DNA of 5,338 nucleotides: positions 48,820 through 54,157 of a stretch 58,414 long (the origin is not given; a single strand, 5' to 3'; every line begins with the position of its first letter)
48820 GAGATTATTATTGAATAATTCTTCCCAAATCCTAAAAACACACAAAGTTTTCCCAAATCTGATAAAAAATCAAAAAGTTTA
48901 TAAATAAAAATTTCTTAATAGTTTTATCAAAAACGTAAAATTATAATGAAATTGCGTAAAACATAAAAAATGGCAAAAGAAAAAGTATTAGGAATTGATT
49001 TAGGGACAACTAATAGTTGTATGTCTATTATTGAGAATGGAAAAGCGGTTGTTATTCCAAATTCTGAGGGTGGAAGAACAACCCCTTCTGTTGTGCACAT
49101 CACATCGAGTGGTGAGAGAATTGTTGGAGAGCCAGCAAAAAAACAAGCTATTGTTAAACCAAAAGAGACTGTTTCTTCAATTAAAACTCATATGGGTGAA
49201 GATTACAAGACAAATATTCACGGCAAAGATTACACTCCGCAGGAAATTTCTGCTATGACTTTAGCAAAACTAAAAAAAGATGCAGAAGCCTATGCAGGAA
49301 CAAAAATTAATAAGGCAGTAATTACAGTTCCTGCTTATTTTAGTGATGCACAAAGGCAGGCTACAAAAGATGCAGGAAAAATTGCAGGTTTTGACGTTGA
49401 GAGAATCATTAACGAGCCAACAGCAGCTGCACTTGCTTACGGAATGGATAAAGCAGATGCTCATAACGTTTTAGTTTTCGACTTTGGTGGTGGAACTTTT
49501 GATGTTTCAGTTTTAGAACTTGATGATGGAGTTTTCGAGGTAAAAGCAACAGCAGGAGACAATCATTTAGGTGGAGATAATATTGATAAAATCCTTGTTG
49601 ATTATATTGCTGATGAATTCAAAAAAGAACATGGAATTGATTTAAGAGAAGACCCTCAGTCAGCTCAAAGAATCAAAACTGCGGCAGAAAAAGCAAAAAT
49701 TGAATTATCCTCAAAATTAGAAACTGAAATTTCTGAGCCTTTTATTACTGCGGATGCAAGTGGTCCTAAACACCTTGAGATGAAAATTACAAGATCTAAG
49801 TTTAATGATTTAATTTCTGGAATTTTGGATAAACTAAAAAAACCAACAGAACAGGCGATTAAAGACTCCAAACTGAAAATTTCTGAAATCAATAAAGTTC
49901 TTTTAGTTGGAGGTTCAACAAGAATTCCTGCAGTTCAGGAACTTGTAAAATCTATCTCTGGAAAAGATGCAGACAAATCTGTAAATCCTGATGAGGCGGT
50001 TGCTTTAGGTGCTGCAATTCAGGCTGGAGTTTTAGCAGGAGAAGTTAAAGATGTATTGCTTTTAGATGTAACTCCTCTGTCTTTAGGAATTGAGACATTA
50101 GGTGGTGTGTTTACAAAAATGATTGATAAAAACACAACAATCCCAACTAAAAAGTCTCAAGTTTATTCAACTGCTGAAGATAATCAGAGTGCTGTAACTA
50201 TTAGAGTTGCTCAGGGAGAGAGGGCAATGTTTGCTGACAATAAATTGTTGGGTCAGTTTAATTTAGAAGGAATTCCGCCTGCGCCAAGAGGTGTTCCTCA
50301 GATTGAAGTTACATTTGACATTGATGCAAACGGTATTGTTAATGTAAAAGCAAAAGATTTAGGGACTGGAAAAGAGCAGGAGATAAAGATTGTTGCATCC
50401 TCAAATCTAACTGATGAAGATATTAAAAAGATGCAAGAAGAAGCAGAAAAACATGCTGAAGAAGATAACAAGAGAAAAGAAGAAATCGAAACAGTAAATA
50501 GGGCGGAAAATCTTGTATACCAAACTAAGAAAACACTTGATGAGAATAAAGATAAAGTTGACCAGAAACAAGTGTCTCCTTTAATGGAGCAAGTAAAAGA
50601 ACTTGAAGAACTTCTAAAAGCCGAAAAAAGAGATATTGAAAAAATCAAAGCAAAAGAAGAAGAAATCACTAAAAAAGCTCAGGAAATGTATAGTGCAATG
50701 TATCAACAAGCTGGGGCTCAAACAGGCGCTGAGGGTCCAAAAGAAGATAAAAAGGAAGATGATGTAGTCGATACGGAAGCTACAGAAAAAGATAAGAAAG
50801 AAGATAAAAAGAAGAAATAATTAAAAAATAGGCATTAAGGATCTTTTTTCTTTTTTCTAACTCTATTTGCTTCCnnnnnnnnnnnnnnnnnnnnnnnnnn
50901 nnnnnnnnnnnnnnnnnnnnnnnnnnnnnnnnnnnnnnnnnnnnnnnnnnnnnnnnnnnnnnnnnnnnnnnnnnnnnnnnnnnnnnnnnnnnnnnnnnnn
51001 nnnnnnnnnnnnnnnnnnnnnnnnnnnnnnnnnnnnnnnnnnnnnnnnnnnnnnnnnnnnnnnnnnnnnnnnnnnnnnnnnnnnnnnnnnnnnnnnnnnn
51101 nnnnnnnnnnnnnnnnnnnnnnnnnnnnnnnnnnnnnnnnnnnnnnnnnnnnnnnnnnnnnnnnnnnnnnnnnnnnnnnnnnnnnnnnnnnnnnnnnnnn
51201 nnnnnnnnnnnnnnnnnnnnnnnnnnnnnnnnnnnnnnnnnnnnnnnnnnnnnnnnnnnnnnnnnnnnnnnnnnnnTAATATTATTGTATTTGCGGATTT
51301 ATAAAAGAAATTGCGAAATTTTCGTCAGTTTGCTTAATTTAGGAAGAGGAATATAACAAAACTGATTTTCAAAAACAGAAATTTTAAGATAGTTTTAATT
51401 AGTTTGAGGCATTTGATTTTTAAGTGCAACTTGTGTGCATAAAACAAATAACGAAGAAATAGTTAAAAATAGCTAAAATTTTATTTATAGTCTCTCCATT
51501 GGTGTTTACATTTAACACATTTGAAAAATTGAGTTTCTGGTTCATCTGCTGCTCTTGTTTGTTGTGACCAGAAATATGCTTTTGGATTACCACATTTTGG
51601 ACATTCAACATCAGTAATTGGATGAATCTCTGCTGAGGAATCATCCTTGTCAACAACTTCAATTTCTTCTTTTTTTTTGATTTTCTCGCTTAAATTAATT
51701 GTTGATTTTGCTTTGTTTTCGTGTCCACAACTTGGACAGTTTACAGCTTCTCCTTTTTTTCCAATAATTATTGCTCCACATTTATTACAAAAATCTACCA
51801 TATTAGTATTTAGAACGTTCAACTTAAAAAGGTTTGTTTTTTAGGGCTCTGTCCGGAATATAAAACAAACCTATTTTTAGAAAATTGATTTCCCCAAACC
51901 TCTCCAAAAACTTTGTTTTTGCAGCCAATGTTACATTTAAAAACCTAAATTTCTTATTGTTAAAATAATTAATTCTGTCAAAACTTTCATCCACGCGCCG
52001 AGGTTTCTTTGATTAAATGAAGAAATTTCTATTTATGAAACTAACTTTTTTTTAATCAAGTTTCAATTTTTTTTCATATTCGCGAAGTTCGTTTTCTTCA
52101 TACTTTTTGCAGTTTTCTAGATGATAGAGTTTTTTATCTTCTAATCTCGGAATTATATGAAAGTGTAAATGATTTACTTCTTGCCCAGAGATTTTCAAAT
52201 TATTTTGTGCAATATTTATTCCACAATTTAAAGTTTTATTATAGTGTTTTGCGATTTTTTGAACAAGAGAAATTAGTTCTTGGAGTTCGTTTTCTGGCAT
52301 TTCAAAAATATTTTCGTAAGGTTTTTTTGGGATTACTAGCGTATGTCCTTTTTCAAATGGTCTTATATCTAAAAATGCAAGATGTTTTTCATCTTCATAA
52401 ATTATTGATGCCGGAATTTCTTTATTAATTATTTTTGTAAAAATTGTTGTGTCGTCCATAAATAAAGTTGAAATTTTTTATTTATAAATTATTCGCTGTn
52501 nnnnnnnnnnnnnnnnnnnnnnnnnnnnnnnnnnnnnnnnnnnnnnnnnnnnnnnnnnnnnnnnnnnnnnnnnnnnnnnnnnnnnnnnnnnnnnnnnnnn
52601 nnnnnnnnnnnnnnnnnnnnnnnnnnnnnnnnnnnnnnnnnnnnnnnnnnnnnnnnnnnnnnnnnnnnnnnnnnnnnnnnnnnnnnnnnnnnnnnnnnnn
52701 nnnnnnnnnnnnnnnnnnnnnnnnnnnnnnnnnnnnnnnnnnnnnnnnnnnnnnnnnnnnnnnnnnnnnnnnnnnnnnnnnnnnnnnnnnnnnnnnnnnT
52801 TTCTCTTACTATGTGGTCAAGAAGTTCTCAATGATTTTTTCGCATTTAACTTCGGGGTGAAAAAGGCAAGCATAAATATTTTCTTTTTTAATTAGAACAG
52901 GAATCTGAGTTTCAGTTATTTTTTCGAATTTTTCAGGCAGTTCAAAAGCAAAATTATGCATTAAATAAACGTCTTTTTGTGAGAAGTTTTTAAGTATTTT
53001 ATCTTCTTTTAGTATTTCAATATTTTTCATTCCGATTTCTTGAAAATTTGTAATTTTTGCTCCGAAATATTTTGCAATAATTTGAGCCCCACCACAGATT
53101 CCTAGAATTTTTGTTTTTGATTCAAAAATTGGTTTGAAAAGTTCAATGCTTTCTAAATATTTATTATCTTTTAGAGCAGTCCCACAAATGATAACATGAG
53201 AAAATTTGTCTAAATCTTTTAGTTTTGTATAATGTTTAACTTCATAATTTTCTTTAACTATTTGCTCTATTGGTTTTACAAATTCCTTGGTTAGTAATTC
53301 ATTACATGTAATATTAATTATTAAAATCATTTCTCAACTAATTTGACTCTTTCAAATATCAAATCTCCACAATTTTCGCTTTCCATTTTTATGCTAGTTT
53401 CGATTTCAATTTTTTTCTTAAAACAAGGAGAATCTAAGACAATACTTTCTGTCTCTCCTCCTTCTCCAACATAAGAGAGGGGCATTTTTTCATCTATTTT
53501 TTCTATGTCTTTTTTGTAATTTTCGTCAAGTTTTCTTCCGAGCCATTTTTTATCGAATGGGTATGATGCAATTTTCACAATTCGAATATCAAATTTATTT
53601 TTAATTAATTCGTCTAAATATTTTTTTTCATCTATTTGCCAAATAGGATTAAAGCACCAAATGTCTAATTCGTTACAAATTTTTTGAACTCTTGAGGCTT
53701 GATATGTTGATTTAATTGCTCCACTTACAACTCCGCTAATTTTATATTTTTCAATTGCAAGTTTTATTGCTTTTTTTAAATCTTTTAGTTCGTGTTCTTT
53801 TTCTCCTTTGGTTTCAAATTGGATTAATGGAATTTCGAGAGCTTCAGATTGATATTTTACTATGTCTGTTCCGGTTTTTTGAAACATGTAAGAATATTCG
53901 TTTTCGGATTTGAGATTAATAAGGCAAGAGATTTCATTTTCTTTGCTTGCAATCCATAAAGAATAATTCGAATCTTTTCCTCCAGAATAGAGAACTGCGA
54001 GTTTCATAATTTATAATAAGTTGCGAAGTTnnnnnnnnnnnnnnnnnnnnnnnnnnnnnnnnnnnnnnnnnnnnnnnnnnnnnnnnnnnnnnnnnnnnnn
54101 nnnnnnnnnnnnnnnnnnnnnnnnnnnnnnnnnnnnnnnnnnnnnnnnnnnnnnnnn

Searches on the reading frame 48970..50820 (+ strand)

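Call 7: search_protein_families(library=pfam, proteins=[window:48970-50820:+])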
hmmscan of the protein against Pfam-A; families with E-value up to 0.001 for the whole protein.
window:48970-50820:+ (616 aa): 2 families
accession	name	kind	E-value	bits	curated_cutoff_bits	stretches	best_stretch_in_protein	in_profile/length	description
PF00012.26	HSP70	-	6.5e-237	788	20.6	2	81-579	101-599/599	Hsp70 protein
PF06723.19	MreB_Mbl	-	3.2e-21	75.9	27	1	5-350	2-317/327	MreB/Mbl protein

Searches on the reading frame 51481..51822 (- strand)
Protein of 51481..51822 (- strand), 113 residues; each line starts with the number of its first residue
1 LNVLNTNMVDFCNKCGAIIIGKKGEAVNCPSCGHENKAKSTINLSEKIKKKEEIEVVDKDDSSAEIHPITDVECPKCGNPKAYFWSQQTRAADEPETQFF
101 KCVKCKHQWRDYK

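Call 56: search_protein_families(library=pfam, proteins=[window:51481-51822:-], max_evalue=0.001)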
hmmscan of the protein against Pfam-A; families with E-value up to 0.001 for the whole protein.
window:51481-51822:- (113 aa): 9 families
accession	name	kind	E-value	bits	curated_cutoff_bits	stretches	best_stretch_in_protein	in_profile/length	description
PF01096.23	Zn_ribbon_TFIIS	-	2.8e-20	72.3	21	1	73-110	2-39/39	Transcription factor S-II (TFIIS)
PF08274.17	Zn_Ribbon_YjdM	-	1.6e-06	28.4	30.8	0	74-109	5-29/30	PhnA Zinc-Ribbon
PF12760.12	Zn_ribbon_IS1595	-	7.2e-06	26.3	25.4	1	72-108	19-46/46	Transposase zinc-ribbon domain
PF24463.1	DUF7577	-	3.9e-05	23.6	28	0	25-38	1-14/27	Domain of unknown function (DUF7577)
PF21349.2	RUBY_RBDX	-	7.7e-05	22.5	26.5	0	73-84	18-29/30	Rubrerythrin, rubredoxin-like domain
PF13240.11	Zn_Ribbon_1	-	0.00024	21.2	25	0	29-39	2-12/23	zinc-ribbon domain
PF07282.18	Cas12f1-like_TNB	-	0.00027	21.4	26.3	0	70-109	27-50/60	Cas12f1-like, TNB domain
PF13248.11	Zn_ribbon_3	-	0.00033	20.5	27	0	27-36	3-11/26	zinc-ribbon domain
PF12773.13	DZR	-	0.00094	19.7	27.3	0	6-40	9-38/45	Double zinc ribbon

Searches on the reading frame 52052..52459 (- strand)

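Call 55: search_protein_families(library=pfam, proteins=[window:52052-52459:-], max_evalue=0.001)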
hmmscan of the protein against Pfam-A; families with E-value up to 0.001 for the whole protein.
window:52052-52459:- (135 aa): 2 families
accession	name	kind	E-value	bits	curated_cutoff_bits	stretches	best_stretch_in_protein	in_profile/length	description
PF01230.28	HIT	-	1.8e-30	105.9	21.5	1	12-106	1-96/98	HIT domain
PF11969.13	DcpS_C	-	6e-14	52.9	24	1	5-104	2-101/114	Scavenger mRNA decapping enzyme C-term binding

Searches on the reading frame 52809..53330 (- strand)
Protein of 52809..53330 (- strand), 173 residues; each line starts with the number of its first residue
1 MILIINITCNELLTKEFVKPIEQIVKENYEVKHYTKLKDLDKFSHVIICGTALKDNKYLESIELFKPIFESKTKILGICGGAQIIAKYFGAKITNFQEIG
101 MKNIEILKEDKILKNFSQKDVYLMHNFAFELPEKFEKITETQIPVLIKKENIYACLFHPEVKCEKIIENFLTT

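Call 56: search_protein_families(library=pfam, proteins=[window:52809-53330:-], max_evalue=0.001)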
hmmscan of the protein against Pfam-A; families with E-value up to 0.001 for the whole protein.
window:52809-53330:- (173 aa): 3 families
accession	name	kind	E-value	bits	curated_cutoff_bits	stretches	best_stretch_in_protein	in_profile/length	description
PF00117.34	GATase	-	6.2e-16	59.1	22.8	1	33-164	35-176/190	Glutamine amidotransferase class-I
PF01174.25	SNO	-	0.00022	21.6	27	0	15-106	9-100/188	SNO glutamine amidotransferase family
PF07685.20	GATase_3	-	0.00045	20.3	27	1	33-101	29-110/196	CobB/CobQ-like glutamine amidotransferase domain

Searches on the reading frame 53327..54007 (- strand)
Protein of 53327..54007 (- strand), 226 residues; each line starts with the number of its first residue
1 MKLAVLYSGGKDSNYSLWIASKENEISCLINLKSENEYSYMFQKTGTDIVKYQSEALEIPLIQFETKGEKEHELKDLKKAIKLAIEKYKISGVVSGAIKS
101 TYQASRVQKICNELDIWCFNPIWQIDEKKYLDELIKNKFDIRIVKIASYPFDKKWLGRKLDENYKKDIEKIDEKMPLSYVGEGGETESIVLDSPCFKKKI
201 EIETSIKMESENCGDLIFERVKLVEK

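Call 56: search_protein_families(library=pfam, proteins=[window:53327-54007:-], max_evalue=0.001)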
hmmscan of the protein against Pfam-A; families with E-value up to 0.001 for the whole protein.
window:53327-54007:- (226 aa): 1 family
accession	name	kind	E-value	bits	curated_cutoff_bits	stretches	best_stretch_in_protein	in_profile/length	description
PF01902.24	Diphthami_syn_2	-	3.3e-59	200.5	23.2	1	1-222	1-218/219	Diphthamide synthase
